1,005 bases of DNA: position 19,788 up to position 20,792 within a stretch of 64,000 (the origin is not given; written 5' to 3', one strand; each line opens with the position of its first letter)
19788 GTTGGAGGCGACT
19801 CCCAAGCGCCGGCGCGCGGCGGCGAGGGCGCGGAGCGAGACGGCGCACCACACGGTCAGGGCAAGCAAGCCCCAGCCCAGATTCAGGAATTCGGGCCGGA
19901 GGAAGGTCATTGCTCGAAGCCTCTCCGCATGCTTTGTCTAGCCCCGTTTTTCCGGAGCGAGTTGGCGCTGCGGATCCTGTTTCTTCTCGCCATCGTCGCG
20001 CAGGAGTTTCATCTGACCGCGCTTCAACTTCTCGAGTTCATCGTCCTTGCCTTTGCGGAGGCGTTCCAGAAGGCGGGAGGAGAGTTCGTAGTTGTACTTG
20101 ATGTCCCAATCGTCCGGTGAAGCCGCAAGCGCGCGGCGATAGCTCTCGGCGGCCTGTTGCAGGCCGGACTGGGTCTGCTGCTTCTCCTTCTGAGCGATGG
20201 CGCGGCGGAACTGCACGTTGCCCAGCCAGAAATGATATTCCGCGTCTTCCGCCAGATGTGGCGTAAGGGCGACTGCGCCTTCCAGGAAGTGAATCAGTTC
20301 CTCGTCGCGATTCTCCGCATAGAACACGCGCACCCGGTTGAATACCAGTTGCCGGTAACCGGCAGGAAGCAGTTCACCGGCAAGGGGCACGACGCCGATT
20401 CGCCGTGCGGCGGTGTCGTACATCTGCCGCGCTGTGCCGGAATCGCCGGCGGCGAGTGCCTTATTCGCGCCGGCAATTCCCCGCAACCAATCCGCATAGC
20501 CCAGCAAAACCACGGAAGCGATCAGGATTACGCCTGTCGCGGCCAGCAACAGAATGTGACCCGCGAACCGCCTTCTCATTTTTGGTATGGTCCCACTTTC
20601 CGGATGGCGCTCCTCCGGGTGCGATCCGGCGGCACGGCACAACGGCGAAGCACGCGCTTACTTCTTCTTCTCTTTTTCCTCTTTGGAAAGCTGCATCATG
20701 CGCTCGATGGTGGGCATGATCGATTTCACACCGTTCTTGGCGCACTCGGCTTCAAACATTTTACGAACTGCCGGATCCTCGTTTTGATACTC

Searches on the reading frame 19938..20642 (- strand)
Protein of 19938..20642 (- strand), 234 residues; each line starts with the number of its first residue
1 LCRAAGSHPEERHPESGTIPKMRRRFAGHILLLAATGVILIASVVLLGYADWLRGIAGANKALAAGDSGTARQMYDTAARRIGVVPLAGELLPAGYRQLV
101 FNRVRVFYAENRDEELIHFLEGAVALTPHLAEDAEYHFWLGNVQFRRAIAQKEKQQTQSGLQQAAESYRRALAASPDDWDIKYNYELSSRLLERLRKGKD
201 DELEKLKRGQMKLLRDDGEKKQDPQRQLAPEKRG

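Call 7: search_protein_families(library=ncbifam, proteins=[window:19938-20642:-], max_evalue=0.00001)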
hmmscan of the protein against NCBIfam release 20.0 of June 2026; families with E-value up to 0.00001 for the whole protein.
window:19938-20642:- (234 aa): 0 families

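Call 102: search_protein_families(library=pfam, proteins=[window:19938-20642:-], max_evalue=0.001)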
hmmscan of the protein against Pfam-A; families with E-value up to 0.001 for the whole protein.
window:19938-20642:- (234 aa): 3 families
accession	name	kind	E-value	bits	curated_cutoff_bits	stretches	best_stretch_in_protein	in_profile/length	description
PF20308.4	TPR-S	-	0.00022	22.2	27.6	1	97-180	22-94/102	Tetratricopeptide Repeats-Sensor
PF13414.12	TPR_11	-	0.00023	21.2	26.8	0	161-184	10-33/42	TPR repeat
PF13432.12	TPR_16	-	0.00082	20.2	32.7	0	158-184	10-36/65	Tetratricopeptide repeat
